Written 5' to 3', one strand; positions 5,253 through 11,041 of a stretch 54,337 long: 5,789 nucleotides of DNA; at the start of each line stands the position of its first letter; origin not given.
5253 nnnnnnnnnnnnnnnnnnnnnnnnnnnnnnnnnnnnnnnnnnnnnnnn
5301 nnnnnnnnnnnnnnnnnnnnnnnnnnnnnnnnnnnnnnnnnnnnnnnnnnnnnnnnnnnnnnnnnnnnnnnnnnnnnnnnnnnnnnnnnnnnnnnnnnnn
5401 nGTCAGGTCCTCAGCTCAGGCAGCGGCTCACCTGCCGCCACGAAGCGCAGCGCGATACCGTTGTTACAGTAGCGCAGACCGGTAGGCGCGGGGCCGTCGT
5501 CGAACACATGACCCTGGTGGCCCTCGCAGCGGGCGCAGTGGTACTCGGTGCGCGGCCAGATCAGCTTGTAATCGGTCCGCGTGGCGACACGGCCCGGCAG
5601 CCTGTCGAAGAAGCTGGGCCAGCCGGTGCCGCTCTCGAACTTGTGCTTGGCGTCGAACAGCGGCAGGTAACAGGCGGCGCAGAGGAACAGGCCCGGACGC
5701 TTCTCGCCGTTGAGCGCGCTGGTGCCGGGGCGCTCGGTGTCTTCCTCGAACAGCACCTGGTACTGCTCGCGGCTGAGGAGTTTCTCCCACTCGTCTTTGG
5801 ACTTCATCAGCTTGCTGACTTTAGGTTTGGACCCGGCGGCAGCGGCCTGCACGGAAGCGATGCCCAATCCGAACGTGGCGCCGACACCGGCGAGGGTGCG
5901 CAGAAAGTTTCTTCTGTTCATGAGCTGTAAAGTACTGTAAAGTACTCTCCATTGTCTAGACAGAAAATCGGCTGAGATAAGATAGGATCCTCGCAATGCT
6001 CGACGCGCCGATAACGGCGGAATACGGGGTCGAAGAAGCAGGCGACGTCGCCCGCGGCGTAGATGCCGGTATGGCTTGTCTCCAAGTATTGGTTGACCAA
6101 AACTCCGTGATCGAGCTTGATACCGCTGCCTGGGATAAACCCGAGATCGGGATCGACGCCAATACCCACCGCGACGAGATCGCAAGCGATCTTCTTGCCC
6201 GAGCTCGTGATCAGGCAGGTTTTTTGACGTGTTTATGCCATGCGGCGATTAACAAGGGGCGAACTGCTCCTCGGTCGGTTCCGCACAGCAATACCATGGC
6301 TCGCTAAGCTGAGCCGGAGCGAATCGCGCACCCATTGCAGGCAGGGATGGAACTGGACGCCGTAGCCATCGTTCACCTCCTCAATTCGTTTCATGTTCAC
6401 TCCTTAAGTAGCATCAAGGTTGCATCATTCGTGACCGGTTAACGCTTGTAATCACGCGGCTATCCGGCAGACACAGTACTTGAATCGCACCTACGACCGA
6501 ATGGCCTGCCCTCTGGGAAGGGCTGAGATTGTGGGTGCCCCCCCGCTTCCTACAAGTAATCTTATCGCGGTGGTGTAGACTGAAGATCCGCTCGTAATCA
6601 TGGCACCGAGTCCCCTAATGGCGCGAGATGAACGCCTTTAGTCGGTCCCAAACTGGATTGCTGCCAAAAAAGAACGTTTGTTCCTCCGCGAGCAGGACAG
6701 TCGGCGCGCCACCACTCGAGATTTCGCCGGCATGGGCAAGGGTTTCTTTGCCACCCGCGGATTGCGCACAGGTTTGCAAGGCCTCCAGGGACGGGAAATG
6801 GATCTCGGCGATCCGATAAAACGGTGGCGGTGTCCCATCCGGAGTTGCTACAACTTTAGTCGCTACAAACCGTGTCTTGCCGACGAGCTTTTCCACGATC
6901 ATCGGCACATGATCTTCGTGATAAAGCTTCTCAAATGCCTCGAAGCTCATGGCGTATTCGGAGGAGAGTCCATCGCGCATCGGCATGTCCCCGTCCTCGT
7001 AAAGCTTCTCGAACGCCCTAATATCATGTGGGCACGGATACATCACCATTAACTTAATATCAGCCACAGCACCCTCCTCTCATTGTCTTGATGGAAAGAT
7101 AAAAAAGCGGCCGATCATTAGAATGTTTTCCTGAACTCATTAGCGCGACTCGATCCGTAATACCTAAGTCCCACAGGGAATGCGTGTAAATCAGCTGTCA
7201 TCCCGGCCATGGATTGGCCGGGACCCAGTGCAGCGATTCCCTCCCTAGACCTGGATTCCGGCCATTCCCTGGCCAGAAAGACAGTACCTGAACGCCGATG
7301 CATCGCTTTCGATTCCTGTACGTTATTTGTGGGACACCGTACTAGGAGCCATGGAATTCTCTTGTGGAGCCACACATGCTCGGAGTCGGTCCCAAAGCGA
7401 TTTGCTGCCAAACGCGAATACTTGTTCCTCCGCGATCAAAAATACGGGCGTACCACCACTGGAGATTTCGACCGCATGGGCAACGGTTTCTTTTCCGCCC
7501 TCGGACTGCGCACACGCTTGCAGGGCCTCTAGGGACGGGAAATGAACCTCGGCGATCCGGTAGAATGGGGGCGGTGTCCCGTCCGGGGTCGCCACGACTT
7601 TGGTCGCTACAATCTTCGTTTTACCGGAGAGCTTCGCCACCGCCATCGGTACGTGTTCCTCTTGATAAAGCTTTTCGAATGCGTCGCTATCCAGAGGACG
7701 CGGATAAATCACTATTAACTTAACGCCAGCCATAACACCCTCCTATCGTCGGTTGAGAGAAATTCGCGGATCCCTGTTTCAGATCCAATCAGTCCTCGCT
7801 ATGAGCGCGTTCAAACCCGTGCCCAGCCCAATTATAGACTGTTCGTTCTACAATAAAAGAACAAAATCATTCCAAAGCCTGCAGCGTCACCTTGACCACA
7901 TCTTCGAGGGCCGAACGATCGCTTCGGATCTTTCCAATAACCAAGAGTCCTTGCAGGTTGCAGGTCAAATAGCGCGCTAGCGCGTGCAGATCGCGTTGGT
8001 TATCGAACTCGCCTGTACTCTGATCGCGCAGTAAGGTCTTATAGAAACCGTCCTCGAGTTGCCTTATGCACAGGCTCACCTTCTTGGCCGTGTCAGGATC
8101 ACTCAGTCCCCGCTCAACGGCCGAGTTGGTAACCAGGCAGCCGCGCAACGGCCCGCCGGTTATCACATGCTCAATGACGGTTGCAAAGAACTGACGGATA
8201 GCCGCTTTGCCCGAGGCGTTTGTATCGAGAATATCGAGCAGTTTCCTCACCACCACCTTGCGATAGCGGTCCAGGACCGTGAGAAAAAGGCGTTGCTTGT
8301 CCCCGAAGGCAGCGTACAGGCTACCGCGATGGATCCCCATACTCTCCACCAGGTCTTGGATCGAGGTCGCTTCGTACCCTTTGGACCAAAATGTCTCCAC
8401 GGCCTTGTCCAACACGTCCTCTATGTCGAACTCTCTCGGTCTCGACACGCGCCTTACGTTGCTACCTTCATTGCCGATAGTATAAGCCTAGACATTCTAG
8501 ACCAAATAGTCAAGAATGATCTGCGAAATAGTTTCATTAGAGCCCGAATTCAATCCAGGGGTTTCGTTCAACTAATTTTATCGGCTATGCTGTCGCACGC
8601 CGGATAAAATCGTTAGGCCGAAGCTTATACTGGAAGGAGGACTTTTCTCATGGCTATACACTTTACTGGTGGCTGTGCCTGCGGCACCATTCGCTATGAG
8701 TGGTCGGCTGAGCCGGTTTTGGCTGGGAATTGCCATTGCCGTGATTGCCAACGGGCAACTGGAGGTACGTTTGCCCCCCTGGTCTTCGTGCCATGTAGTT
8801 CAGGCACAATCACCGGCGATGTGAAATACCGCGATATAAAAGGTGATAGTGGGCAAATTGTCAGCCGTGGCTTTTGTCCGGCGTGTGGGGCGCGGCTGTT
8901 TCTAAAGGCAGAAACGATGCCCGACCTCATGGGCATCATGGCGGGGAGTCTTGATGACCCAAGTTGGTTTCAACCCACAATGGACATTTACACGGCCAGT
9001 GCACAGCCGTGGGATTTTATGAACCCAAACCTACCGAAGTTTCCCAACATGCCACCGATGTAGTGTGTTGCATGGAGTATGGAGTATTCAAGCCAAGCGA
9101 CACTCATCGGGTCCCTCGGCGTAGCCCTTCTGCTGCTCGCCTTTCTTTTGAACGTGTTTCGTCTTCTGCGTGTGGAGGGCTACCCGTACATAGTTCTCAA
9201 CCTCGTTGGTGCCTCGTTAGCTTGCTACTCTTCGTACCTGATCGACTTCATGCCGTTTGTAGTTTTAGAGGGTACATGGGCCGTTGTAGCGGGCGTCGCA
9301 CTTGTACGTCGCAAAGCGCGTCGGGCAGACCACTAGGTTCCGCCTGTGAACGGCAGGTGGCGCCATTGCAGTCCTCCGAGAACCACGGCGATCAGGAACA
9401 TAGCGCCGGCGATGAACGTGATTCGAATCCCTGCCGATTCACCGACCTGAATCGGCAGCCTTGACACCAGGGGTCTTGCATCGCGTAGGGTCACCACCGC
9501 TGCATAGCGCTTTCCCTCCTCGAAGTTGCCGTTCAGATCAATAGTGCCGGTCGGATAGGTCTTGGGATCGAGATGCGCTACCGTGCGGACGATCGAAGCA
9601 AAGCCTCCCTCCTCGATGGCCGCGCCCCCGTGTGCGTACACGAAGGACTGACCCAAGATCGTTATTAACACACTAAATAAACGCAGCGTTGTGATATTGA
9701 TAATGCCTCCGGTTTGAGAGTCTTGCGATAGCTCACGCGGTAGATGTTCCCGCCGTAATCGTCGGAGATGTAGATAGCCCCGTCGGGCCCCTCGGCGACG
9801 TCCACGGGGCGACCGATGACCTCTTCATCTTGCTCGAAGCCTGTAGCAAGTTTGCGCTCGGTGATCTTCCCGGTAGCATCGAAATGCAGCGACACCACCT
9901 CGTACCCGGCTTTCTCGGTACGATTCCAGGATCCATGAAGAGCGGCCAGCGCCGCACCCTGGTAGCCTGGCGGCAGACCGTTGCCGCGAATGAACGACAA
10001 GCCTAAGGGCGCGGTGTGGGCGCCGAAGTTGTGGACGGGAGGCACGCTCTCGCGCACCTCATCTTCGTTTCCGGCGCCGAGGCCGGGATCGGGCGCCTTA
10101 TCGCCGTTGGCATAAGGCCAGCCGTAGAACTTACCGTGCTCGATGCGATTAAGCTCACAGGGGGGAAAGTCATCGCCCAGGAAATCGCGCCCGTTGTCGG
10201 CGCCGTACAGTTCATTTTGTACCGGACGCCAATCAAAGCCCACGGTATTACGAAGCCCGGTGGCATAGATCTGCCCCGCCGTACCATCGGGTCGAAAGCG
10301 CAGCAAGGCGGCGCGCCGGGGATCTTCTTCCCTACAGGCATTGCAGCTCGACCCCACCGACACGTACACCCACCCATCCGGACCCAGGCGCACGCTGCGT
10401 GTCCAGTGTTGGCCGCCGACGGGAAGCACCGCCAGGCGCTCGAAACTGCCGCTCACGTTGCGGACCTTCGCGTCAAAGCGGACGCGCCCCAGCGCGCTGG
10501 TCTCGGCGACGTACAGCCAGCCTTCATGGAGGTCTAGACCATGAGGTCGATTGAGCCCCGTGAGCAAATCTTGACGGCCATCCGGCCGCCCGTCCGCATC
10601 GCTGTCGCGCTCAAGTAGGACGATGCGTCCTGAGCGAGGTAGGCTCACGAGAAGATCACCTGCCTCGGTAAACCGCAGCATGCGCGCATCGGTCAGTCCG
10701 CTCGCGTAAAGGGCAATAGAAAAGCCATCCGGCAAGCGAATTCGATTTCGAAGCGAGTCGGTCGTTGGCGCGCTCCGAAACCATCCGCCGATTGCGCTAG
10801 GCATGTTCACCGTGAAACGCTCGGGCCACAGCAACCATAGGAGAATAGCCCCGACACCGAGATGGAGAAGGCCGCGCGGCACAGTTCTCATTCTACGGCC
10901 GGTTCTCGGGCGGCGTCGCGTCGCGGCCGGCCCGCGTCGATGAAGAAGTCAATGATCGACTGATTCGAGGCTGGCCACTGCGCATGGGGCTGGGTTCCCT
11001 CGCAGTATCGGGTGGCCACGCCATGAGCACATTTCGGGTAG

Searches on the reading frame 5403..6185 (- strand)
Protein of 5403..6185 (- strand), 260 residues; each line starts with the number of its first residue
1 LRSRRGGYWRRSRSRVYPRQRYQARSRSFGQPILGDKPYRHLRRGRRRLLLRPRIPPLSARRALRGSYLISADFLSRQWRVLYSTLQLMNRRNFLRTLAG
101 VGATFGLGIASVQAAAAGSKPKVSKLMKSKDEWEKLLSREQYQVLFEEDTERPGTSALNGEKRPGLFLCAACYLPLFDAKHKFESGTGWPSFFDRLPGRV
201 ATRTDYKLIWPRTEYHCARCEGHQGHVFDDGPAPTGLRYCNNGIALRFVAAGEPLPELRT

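Call 37: search_protein_families(library=pfam, proteins=[window:5403-6185:-], max_evalue=0.0001)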
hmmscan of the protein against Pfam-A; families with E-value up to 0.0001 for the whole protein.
window:5403-6185:- (260 aa): 1 family
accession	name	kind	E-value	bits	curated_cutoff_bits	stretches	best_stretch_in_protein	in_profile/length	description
PF01641.26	SelR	-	1.4e-41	141.5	24.9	1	137-249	1-115/116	SelR domain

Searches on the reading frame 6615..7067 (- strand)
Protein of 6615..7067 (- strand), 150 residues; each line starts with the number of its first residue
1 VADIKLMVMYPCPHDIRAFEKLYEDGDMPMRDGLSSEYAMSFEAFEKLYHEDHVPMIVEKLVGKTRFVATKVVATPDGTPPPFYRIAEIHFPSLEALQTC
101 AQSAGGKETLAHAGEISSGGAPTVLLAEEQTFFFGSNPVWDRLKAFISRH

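Call 37: search_protein_families(library=pfam, proteins=[window:6615-7067:-], max_evalue=0.0001)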
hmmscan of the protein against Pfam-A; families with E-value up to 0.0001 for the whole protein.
window:6615-7067:- (150 aa): 1 family
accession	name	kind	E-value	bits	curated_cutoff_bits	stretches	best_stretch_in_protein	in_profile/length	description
PF07110.17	EthD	-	8.6e-07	30.5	22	1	39-110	3-85/96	EthD domain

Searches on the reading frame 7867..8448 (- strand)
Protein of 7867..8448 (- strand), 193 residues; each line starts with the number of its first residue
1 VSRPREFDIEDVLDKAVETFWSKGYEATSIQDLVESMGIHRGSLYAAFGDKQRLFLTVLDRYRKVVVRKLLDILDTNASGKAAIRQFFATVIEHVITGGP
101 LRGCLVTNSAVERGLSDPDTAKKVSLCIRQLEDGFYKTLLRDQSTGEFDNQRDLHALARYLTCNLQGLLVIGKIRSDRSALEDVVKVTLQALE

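Call 37: search_protein_families(library=pfam, proteins=[window:7867-8448:-], max_evalue=0.0001)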
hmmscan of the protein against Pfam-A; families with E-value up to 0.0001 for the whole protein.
window:7867-8448:- (193 aa): 3 families
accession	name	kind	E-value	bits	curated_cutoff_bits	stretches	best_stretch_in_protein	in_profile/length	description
PF00440.29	TetR_N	-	3.5e-12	46.3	24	1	13-56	2-45/47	Bacterial regulatory proteins, tetR family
PF16925.10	TetR_C_13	-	6.7e-08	33.3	27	1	81-185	2-106/109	Tetracyclin repressor-like, C-terminal domain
PF21993.1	TetR_C_13_2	-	2.3e-05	25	27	1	82-186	3-102/103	Transcriptional regulator LmrA/YxaF-like, C-terminal domain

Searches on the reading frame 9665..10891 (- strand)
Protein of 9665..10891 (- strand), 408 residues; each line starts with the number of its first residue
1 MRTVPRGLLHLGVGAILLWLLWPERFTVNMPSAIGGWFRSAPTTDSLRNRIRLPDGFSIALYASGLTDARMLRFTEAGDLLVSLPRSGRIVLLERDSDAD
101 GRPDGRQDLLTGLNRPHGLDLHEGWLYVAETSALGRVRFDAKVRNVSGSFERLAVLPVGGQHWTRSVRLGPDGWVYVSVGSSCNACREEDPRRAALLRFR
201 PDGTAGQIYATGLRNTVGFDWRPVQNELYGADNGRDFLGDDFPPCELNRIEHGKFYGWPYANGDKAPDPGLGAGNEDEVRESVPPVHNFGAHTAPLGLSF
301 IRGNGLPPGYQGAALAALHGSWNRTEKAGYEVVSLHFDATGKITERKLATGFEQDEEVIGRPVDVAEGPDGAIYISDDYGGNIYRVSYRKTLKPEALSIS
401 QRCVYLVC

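Call 37: search_protein_families(library=pfam, proteins=[window:9665-10891:-], max_evalue=0.0001)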
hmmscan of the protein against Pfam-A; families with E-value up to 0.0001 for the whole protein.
window:9665-10891:- (408 aa): 2 families
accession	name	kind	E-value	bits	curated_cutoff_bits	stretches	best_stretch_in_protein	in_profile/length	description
PF07995.17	GSDH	-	6.3e-18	65.6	25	1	132-385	82-332/332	Glucose / Sorbosone dehydrogenase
PF23500.1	DUF7133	-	3e-13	50.3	27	1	86-381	57-350/385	Domain of unknown function (DUF7133)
